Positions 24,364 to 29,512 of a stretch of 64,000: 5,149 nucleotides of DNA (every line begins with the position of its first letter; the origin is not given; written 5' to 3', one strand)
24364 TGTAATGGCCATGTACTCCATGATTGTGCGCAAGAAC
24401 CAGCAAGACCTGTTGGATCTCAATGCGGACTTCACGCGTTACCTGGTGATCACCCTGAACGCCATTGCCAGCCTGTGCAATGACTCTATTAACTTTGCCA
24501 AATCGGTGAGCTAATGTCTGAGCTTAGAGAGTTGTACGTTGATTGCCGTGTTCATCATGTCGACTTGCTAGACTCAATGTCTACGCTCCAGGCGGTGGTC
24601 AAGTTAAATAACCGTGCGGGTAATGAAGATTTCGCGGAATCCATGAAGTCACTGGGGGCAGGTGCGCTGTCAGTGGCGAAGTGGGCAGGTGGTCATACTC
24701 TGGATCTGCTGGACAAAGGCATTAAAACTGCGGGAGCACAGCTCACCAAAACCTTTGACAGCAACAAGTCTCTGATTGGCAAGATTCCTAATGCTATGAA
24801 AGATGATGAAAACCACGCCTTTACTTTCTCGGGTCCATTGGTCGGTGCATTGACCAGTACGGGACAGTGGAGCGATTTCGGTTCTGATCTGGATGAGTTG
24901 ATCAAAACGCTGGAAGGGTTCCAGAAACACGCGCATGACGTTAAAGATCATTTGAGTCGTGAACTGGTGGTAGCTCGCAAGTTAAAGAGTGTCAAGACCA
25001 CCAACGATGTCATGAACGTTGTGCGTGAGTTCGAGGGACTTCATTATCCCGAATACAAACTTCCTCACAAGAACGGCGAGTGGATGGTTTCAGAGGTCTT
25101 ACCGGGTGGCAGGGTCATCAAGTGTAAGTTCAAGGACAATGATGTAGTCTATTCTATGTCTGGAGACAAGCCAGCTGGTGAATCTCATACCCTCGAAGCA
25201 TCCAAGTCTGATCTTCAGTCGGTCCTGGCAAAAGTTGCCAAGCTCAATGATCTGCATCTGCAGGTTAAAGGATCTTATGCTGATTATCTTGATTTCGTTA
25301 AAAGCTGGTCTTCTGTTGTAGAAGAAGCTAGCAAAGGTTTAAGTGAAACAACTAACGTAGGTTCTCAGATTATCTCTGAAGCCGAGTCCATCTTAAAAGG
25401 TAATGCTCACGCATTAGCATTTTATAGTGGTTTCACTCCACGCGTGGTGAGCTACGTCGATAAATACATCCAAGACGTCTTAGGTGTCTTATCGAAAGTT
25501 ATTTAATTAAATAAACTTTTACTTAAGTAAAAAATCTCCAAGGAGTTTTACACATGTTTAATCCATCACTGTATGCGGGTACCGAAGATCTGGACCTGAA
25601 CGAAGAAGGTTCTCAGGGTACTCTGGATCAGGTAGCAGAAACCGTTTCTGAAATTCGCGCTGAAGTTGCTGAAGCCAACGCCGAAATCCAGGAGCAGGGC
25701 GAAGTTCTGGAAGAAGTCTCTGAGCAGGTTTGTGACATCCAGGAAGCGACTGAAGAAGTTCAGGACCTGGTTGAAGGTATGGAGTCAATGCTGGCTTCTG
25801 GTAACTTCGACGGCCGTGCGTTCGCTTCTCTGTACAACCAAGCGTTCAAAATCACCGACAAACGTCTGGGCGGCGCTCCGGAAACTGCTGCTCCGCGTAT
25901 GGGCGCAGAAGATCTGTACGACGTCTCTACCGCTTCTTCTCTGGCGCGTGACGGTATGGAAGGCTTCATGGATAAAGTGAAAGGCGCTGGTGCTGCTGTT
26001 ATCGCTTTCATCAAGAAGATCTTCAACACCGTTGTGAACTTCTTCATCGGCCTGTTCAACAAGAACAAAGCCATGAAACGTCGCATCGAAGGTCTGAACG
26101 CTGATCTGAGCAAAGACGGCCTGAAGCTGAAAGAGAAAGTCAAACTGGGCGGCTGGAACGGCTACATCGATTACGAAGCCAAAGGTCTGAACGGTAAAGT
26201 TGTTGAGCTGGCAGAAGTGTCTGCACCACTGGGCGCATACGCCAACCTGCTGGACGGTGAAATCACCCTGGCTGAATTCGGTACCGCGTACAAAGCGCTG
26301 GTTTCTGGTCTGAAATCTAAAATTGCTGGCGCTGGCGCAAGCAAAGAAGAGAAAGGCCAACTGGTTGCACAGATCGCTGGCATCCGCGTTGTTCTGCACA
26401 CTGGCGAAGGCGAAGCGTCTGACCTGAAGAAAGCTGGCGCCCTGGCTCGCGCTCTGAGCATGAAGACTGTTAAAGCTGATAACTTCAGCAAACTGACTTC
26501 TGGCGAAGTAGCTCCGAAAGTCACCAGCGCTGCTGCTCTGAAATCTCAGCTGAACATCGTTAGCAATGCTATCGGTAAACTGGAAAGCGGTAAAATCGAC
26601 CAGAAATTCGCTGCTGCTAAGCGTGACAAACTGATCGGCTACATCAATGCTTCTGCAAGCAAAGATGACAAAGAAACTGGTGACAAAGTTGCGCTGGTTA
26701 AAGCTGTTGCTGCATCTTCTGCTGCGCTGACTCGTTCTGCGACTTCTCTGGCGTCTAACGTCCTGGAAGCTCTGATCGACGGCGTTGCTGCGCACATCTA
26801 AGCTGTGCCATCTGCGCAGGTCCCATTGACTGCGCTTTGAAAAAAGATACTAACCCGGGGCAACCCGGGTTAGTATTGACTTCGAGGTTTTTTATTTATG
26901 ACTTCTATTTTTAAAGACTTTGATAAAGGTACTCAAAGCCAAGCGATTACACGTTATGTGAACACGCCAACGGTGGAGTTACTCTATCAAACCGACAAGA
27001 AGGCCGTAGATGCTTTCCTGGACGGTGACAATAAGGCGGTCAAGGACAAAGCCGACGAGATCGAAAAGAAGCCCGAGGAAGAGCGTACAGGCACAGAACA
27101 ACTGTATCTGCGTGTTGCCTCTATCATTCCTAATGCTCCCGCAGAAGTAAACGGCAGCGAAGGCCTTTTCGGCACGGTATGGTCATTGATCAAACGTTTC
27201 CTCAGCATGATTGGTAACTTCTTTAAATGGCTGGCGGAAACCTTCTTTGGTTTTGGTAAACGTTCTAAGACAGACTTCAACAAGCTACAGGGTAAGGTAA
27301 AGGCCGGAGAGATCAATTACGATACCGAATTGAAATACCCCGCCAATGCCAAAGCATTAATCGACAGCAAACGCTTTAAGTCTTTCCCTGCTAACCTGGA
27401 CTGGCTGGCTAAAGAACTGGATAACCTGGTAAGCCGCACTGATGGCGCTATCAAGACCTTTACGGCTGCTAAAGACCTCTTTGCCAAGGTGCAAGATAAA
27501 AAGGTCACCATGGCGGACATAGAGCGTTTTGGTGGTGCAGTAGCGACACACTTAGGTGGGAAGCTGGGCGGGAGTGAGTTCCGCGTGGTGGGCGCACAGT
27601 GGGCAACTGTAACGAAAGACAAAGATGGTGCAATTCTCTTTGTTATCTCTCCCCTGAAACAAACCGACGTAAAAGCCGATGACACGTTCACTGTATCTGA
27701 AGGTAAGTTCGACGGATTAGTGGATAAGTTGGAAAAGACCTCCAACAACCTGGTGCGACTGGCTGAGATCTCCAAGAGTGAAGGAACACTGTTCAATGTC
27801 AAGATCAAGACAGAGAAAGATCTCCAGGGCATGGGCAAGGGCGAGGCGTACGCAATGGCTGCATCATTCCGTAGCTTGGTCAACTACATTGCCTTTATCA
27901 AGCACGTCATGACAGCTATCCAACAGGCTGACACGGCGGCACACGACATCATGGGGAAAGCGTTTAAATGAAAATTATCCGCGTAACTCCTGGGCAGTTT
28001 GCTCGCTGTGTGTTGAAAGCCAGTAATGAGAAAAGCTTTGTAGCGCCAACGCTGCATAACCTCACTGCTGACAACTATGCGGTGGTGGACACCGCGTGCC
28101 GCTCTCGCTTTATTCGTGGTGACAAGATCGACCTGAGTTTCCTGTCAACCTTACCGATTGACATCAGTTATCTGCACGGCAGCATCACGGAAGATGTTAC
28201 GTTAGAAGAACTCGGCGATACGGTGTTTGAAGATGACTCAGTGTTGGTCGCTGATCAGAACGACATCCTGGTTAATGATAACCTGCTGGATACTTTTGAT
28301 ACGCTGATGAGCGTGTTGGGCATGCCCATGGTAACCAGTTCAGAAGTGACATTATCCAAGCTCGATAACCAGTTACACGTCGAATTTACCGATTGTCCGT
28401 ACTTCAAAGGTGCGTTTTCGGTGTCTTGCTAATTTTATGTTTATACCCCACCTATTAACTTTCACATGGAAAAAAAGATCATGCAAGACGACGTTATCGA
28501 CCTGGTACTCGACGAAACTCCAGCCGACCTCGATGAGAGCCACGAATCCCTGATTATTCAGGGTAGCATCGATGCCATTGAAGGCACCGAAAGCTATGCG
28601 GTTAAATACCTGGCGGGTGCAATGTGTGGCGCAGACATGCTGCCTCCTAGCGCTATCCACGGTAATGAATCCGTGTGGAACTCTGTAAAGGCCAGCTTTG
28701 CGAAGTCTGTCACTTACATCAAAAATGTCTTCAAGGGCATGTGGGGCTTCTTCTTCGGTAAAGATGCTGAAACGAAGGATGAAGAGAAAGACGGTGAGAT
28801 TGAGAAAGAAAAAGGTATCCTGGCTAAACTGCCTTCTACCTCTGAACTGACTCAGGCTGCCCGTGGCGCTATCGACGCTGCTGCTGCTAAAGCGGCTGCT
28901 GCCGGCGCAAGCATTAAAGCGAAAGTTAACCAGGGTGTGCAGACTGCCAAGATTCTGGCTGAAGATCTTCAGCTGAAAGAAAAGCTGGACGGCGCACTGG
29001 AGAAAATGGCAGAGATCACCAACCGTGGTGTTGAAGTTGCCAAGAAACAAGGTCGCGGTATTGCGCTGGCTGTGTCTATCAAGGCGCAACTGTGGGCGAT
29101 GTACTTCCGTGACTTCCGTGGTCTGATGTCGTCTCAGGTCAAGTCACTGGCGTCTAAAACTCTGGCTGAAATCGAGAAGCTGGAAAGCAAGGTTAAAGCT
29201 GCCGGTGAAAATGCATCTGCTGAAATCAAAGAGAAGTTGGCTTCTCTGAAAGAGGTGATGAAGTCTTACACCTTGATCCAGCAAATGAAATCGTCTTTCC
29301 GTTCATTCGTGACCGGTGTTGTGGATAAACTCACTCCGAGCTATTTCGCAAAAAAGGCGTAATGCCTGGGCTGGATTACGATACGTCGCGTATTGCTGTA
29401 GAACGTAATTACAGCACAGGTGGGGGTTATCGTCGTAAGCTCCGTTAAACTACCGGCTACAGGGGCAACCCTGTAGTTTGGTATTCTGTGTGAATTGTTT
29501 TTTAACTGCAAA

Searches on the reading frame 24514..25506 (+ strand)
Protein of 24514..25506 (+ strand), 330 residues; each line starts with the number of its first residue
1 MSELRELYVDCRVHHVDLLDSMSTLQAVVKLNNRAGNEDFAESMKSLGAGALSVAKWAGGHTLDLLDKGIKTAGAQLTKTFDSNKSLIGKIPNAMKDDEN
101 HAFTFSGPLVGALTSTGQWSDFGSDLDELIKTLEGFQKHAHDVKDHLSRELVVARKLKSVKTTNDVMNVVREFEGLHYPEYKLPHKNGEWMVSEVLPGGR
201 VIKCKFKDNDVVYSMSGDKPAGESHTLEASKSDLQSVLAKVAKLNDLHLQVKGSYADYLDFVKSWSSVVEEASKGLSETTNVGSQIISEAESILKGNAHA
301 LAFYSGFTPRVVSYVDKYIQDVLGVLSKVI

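Call 36: search_protein_families(library=phrogs, proteins=[window:24514-25506:+], max_evalue=0.001)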
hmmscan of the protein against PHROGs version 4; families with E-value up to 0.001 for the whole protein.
window:24514-25506:+ (330 aa): 1 family
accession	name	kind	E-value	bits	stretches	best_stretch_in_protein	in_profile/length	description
phrog_15369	-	unknown function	2.6e-92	310.5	1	7-330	8-346/346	-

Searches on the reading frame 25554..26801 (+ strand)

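Call 24: search_protein_families(library=phrogs, proteins=[window:25554-26801:+], max_evalue=0.001)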
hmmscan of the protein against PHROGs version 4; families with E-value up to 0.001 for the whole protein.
window:25554-26801:+ (415 aa): 4 families
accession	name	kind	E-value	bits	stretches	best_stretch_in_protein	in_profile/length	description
phrog_5750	-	head and packaging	1.2e-72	246.6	1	6-415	11-414/414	internal head protein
phrog_24817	-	unknown function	7.2e-07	29.9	1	119-196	64-138/361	-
phrog_8282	-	head and packaging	1.8e-05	24.8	1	17-201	124-305/571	internal head protein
phrog_33197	-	unknown function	0.00031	21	1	129-221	72-161/308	-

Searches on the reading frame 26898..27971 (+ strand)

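Call 36: search_protein_families(library=phrogs, proteins=[window:26898-27971:+], max_evalue=0.001)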
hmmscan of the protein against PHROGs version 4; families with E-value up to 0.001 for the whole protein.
window:26898-27971:+ (357 aa): 1 family
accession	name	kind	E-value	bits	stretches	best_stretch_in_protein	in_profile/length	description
phrog_29645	-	unknown function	2.1e-10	41.3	1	20-201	28-215/384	-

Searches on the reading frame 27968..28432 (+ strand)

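Call 37: search_protein_families(library=phrogs, proteins=[window:27968-28432:+], max_evalue=0.001)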
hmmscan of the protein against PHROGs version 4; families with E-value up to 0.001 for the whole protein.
window:27968-28432:+ (154 aa): 1 family
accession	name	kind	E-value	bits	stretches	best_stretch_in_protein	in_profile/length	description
phrog_27462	-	unknown function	6.8e-06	27.2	1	52-152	54-160/164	-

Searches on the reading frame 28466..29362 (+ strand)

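Call 37: search_protein_families(library=phrogs, proteins=[window:28466-29362:+], max_evalue=0.001)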
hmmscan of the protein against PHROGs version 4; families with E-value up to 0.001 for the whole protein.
window:28466-29362:+ (298 aa): 6 families
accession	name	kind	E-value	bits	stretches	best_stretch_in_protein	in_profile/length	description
phrog_21850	-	unknown function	5.6e-16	59.7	1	26-173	21-180/365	-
phrog_33197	-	unknown function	4.6e-10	40.2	1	30-108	37-120/308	-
phrog_33940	-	unknown function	1e-09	39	1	25-224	41-242/368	-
phrog_35992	-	unknown function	2.7e-08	34.8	1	18-104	16-107/305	-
phrog_32840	-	unknown function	6.3e-06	26.9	1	20-108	24-113/304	-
phrog_32574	-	unknown function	0.00016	22.3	0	15-120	3-118/304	-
